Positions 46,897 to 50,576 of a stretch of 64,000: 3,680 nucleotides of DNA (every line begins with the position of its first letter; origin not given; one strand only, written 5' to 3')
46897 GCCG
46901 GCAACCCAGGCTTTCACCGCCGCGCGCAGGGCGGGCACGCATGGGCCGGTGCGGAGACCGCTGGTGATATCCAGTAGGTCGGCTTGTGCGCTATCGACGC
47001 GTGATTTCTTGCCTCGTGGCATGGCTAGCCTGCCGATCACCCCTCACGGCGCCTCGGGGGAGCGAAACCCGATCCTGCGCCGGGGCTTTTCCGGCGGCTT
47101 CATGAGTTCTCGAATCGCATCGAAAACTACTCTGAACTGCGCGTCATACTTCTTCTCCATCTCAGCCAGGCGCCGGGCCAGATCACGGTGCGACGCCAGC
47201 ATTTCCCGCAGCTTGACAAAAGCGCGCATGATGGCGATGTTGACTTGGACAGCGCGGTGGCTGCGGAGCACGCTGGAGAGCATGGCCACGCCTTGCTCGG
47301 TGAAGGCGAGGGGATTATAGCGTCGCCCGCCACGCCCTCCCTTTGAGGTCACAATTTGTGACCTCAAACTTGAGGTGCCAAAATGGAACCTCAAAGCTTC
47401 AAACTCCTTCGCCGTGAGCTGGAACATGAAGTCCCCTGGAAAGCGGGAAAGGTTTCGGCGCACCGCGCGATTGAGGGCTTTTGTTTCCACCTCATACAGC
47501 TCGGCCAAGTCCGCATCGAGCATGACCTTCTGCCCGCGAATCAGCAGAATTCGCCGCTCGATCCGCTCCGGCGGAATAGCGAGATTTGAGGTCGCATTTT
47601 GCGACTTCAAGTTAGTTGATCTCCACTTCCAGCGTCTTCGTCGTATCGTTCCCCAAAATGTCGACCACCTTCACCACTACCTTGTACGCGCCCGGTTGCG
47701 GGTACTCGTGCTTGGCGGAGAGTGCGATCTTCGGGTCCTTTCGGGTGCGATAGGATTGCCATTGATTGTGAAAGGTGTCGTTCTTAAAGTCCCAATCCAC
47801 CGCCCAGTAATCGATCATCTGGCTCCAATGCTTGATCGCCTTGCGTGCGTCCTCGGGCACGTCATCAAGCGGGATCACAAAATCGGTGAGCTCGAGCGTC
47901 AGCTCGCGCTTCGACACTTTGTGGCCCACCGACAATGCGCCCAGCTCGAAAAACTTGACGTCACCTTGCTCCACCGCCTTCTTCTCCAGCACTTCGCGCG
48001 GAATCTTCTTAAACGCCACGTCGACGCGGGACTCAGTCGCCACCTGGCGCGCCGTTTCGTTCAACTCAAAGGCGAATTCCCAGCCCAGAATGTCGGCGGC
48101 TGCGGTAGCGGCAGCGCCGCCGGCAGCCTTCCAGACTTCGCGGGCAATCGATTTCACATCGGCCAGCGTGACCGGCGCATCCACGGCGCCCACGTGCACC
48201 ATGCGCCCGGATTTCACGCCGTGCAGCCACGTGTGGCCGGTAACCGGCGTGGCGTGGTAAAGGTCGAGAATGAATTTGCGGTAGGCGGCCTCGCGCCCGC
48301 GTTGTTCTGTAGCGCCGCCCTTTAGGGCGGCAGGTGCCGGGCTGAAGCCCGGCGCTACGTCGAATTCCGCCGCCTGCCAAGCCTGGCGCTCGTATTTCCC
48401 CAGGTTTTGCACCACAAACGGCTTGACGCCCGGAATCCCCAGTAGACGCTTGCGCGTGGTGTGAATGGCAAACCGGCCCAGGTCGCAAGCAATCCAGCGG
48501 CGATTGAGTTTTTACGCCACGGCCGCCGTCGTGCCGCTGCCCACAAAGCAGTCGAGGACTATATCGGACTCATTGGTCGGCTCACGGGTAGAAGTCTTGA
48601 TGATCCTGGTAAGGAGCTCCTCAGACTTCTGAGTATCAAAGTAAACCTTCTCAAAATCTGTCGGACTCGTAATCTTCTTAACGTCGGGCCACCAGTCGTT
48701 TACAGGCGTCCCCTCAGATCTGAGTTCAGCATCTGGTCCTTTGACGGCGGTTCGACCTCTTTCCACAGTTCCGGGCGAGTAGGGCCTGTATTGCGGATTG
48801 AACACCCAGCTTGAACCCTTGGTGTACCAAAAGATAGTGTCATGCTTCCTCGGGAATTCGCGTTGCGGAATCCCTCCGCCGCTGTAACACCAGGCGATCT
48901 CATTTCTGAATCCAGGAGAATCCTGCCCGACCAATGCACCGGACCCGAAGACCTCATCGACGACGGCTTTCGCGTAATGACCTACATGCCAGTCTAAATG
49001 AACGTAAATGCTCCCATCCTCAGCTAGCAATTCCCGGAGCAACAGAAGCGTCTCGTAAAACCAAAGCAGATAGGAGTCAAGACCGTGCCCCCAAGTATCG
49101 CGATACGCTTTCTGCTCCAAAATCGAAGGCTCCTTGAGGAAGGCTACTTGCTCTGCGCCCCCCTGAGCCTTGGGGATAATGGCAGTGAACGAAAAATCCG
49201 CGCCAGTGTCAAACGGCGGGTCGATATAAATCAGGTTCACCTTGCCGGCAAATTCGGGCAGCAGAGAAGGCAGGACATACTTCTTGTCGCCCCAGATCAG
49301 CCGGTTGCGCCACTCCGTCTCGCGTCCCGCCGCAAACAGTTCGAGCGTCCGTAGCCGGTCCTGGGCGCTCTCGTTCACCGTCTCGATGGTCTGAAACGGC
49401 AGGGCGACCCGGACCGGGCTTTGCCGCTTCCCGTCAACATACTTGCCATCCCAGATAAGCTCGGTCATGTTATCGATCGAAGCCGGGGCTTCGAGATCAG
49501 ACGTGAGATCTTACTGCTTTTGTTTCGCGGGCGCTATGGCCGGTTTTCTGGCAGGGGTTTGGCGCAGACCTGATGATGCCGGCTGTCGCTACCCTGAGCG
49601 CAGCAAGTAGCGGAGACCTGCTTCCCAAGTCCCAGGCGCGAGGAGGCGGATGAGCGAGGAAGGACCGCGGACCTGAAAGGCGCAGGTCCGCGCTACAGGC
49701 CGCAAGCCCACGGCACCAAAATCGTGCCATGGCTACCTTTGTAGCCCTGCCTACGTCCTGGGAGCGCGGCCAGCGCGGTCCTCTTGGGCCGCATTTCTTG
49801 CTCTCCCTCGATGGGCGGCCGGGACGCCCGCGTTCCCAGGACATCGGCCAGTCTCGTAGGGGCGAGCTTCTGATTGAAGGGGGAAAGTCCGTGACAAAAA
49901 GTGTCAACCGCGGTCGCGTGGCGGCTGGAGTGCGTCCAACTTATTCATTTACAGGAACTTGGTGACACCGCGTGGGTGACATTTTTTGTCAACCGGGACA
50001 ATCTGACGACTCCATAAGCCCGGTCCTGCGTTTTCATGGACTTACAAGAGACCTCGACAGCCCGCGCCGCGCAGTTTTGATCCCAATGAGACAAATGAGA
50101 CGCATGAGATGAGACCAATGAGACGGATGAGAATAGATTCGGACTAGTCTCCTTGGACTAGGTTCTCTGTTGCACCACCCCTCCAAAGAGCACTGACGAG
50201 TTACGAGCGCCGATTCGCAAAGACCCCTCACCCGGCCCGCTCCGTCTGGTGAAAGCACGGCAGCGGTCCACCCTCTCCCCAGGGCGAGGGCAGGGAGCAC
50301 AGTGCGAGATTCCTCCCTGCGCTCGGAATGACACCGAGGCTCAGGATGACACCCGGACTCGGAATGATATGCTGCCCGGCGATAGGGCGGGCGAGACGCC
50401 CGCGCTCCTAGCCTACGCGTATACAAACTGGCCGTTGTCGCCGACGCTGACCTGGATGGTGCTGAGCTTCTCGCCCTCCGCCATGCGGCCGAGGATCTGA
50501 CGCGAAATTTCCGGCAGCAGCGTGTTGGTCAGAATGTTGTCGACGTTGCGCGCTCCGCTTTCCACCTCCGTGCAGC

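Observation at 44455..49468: Type III R-M locus with nonsense-interrupted mod and an ORF6N-domain gene wedged between mod and res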

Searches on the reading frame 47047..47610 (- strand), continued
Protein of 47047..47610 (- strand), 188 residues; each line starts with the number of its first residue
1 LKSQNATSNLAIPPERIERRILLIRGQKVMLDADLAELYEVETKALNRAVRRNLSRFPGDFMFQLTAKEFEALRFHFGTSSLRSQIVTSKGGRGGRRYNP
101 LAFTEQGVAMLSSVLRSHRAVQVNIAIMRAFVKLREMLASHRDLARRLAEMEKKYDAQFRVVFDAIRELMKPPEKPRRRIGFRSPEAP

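Call 63: get_annotated_region(hit=H6, flank=6000)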
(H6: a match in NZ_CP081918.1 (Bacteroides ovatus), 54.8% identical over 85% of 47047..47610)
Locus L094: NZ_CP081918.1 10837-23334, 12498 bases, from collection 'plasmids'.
description: Bacteroides ovatus strain BFG-107 plasmid unnamed1, complete sequence
organism: Bacteroides ovatus (NCBI taxid 28116)
taxonomy: Bacteria; Bacteroidota; Bacteroidia; Bacteroidales; Bacteroidaceae; Bacteroides; Bacteroides ovatus
host: -; source: Homo sapiens,blood; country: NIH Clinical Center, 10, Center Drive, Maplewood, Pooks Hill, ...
typing (MOB-suite, as given by PLSDB): non-mobilizable
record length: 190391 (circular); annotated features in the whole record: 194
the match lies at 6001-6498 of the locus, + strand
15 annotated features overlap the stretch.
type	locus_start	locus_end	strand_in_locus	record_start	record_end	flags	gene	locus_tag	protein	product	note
CDS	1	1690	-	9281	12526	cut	-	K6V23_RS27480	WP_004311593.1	TonB-dependent receptor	-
CDS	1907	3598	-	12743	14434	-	ettA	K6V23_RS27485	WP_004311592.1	energy-dependent translational throttle protein EttA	GO:0045900 - negative regulation of translational elongation [Evidence IEA]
CDS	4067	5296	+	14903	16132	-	-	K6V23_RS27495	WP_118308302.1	site-specific integrase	GO:0015074 - DNA integration [Evidence IEA]; GO:0006310 - DNA recombination [Evidence IEA]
CDS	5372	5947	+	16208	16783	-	-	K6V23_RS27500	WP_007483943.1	site-specific integrase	GO:0015074 - DNA integration [Evidence IEA]; GO:0006310 - DNA recombination [Evidence IEA]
CDS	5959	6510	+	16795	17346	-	-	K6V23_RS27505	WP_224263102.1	ORF6N domain-containing protein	-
CDS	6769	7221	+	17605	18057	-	-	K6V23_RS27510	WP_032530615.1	JAB domain-containing protein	-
CDS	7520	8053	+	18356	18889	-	-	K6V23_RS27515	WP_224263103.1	antirestriction protein ArdA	-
CDS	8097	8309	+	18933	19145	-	-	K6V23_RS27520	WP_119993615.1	hypothetical protein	-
CDS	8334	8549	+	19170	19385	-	-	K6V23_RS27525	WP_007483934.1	DUF3873 domain-containing protein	-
CDS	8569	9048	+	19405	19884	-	-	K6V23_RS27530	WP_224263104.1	hypothetical protein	-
CDS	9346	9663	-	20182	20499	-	-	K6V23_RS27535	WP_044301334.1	hypothetical protein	-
CDS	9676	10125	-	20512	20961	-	-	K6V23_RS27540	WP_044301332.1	DUF3872 domain-containing protein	-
CDS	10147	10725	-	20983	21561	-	-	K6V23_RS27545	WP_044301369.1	conjugal transfer protein TraO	-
CDS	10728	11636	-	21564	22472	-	traN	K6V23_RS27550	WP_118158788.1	conjugative transposon protein TraN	-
CDS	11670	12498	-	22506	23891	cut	traM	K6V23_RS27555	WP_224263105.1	conjugative transposon protein TraM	-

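Call 64: get_annotated_region(hit=H13, flank=6000)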
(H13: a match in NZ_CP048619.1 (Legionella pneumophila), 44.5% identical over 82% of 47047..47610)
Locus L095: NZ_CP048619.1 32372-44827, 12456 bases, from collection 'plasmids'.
description: Legionella pneumophila strain ERS1305867 plasmid unnamed, complete sequence
organism: Legionella pneumophila (NCBI taxid 446)
taxonomy: Bacteria; Pseudomonadota; Gammaproteobacteria; Legionellales; Legionellaceae; Legionella; Legionella pneumophila
host: -; source: -; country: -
typing (MOB-suite, as given by PLSDB): conjugative; relaxase MOBF; mating-pair formation MPF_F
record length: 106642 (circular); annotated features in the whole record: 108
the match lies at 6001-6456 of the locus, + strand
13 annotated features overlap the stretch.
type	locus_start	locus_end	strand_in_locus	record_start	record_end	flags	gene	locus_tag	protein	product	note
CDS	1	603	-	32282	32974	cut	-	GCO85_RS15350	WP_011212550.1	response regulator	GO:0000160 - phosphorelay signal transduction system [Evidence IEA]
CDS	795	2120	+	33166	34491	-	-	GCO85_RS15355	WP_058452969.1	hypothetical protein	-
CDS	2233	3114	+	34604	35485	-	-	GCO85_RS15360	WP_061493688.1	hypothetical protein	-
CDS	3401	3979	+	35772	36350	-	-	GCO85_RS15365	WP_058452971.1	nucleotidyltransferase domain-containing protein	-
CDS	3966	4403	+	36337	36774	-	-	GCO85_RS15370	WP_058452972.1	hypothetical protein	-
CDS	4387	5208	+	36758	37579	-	-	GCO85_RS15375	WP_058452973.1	aminoglycoside adenylyltransferase family protein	-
CDS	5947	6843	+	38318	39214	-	-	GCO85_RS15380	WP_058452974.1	ORF6N domain-containing protein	-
CDS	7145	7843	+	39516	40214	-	-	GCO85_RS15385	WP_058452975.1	M15 family metallopeptidase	-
CDS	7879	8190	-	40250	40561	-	-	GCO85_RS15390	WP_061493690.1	hypothetical protein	-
CDS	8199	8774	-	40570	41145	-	-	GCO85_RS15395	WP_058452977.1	pyridoxamine 5'-phosphate oxidase family protein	-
CDS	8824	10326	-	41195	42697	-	-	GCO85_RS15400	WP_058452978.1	YfjI family protein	-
CDS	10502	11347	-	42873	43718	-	-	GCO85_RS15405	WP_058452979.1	AraC family transcriptional regulator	-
CDS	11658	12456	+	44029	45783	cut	-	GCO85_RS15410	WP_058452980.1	ABC transporter ATP-binding protein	-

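Call 65: get_annotated_region(hit=H15, flank=6000)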
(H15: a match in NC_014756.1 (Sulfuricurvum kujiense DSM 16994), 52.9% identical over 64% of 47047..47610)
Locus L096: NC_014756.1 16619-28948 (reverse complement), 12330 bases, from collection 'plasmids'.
description: Sulfuricurvum kujiense DSM 16994 plasmid pSULKU03, complete sequence
organism: Sulfuricurvum kujiense DSM 16994 (NCBI taxid 709032)
taxonomy: Bacteria; Campylobacterota; Epsilonproteobacteria; Campylobacterales; Sulfurimonadaceae; Sulfuricurvum; Sulfuricurvum kujiense; Sulfuricurvum kujiense DSM 16994
host: -; source: drain water from underground crude oil storage cavity; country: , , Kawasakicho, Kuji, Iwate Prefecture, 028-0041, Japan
typing (MOB-suite, as given by PLSDB): non-mobilizable
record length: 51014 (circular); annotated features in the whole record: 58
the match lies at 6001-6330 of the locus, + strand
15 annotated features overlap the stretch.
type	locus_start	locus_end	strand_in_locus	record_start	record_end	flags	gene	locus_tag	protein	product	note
CDS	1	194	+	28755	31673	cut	-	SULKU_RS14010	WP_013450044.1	Tn3 family transposase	-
CDS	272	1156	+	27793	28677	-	-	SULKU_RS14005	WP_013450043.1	diguanylate cyclase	GO:0009966 - regulation of signal transduction [Evidence IEA]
CDS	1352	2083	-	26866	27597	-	-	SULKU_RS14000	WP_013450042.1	hypothetical protein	-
CDS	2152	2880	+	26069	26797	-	-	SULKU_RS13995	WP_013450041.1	cation:proton antiporter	GO:0006812 - monoatomic cation transport [Evidence IEA]; GO:1902600 - proton transmembrane transport [Evidence IEA]; ...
CDS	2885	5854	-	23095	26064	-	-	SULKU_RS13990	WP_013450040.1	Tn3 family transposase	-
CDS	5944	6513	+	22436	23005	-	-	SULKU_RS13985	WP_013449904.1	ORF6N domain-containing protein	-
CDS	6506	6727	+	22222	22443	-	-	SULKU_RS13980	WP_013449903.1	helix-turn-helix transcriptional regulator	-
CDS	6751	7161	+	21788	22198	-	-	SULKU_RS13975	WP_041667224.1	hypothetical protein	-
CDS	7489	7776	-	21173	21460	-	-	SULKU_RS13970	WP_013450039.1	hypothetical protein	-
CDS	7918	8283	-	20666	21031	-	-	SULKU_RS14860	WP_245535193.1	transposase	GO:0006313 - DNA transposition [Evidence IEA]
CDS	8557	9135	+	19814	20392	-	-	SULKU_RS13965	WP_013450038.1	recombinase family protein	GO:0006310 - DNA recombination [Evidence IEA]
CDS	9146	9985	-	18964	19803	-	-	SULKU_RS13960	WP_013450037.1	restriction endonuclease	GO:0009307 - DNA restriction-modification system [Evidence IEA]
CDS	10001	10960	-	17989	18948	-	-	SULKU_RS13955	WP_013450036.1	DUF1311 domain-containing protein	-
CDS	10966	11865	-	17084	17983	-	-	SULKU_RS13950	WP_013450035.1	DUF4062 domain-containing protein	-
CDS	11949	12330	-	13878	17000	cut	-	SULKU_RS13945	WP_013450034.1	type I restriction endonuclease subunit R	-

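Call 79: find_related_loci(query=A3, collection=viral_contigs, flank=5000)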
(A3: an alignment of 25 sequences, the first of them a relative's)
Query A3 (188 aa) in viral_contigs; peptide patterns used: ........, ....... (x = any residue, [..] = any of these).
100 stretches matched a pattern; 67 encode a relative of the query (tblastn E <= 1e-3); 67 distinct loci.
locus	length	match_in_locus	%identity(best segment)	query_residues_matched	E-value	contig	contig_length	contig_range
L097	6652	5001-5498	65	12-187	5e-67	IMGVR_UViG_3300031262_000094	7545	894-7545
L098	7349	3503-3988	65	12-183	5e-66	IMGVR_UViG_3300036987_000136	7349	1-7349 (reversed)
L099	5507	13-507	57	12-183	4e-60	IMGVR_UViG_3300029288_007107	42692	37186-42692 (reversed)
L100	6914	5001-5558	49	15-186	4e-49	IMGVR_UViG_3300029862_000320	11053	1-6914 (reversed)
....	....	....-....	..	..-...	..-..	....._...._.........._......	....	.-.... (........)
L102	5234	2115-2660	48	15-186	7e-49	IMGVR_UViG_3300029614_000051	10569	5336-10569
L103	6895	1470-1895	57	4-154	3e-47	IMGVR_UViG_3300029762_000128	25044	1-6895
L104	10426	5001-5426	57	4-154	3e-47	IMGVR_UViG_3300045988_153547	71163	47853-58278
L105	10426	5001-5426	57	4-154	3e-47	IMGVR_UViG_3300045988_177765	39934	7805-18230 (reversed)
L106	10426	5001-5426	57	4-154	3e-47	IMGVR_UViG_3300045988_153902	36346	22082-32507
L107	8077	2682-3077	58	17-154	3e-46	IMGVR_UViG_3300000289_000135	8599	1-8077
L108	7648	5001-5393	60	17-154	2e-46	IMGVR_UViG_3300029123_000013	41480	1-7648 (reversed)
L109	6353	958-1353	58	17-154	3e-46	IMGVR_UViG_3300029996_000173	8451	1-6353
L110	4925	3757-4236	49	17-184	4e-46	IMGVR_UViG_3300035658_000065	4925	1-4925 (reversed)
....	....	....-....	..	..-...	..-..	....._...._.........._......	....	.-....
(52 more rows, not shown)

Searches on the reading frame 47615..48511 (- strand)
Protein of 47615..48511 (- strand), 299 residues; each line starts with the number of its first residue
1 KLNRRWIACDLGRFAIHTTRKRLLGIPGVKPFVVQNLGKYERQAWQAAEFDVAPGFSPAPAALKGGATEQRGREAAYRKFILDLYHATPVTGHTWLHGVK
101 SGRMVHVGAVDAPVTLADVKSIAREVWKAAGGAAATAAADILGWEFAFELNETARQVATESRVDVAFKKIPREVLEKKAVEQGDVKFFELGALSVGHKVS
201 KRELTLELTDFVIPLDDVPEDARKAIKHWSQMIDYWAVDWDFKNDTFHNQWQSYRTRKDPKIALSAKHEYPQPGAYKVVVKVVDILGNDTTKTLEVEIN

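Call 5: search_protein_families(library=pfam, proteins=[window:47615-48511:-], max_evalue=0.01)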
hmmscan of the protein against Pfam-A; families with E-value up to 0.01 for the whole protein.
window:47615-48511:- (299 aa): 2 families
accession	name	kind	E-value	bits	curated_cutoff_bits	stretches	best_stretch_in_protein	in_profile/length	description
PF00801.26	PKD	-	0.00072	20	23.5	1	238-293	32-76/80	PKD domain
PF18911.6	PKD_4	-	0.0032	17.9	27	1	236-297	35-84/85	PKD domain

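Call 6: search_protein_families(library=ncbifam, proteins=[window:47615-48511:-], max_evalue=0.01)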
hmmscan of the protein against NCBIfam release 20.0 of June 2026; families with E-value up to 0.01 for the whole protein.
window:47615-48511:- (299 aa): 0 families

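Call 14: search_protein_families(library=padloc, proteins=[window:47615-48511:-], max_evalue=0.001)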
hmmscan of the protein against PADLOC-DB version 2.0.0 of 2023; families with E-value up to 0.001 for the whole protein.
window:47615-48511:- (299 aa): 1 family
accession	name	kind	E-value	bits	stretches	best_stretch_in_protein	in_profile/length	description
PDLC03633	MTase_III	-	2.8e-42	143.2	1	1-294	331-614/616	Type III methyltransferase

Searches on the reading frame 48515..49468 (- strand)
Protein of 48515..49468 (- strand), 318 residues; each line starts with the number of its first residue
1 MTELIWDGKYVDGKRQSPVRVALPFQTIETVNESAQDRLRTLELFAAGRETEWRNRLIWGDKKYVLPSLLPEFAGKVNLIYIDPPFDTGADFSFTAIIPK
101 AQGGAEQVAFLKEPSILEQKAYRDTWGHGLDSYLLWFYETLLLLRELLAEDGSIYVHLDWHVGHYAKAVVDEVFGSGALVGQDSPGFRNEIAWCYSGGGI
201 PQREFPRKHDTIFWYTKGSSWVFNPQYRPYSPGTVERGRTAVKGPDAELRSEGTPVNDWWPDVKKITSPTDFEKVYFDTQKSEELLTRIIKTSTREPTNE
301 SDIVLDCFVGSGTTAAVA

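Call 5: search_protein_families(library=pfam, proteins=[window:48515-49468:-], max_evalue=0.01)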
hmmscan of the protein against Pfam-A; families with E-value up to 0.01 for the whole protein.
window:48515-49468:- (318 aa): 1 family
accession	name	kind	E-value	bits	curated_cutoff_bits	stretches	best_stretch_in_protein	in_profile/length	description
PF01555.25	N6_N4_Mtase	-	5.6e-30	105.4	26.7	1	77-318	1-199/221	DNA methylase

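Call 6: search_protein_families(library=ncbifam, proteins=[window:48515-49468:-], max_evalue=0.01)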
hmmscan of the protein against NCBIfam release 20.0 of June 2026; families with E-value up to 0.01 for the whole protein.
window:48515-49468:- (318 aa): 2 families
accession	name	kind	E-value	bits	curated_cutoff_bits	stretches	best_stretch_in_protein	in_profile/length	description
NF008572.0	PRK11524.1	equivalog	2.8e-11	43.1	292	1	131-318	59-232/294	adenine-specific DNA-methyltransferase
NF050803.1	DnaMtaseCcrMCaul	equivalog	6.3e-09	35.2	830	1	276-318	185-223/350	adenine-specific DNA-methyltransferase CcrM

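Call 14: search_protein_families(library=padloc, proteins=[window:48515-49468:-], max_evalue=0.001)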
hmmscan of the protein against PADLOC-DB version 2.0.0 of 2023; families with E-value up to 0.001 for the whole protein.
window:48515-49468:- (318 aa): 31 families (the best 25 are shown)
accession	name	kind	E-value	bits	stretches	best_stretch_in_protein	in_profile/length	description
PDLC03633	MTase_III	-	1e-62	210.7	1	2-318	20-329/616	Type III methyltransferase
PDLC03354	MTase_II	-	3.5e-37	126.4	2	55-237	61-226/425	Type II methyltransferase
PDLC03300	MTase_II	-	1.3e-35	121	1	60-318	17-252/302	Type II methyltransferase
PDLC03644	MTase_III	-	2.9e-32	110.1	2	33-221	29-191/542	Type III methyltransferase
PDLC03636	MTase_III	-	3.7e-31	106.5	3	50-93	42-85/575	Type III methyltransferase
PDLC03635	MTase_III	-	1.1e-29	101.7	3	255-318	489-548/708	Type III methyltransferase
PDLC03634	MTase_III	-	6.6e-27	92.6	2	49-219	90-251/621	Type III methyltransferase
PDLC03339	MTase_II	-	1.5e-23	81.2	2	76-234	22-153/399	Type II methyltransferase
PDLC03371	MTase_II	-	3e-21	74.1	1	53-318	9-228/260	Type II methyltransferase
PDLC03632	MTase_III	-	3.3e-21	73.1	1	49-180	157-289/983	Type III methyltransferase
PDLC03638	MTase_III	-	3.9e-21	73.1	3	256-318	598-653/816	Type III methyltransferase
PDLC03640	MTase_III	-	9.3e-20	68.5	1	55-215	44-196/654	Type III methyltransferase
PDLC03641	MTase_III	-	1.1e-19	68.4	2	54-182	104-233/657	Type III methyltransferase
PDLC03299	MTase_II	-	5.1e-19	66.9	1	124-318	54-233/296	Type II methyltransferase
PDLC03230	MTase_II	-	4.5e-11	40.6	1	129-318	75-258/360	Type II methyltransferase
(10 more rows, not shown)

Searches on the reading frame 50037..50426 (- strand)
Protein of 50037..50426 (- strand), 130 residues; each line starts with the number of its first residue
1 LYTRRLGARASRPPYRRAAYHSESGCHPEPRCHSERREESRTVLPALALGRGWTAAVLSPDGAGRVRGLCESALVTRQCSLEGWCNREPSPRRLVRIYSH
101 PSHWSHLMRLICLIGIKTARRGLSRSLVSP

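Call 68: search_protein_families(library=pfam, proteins=[window:50037-50426:-], max_evalue=1)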
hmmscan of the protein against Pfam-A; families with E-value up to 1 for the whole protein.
window:50037-50426:- (130 aa): 0 families
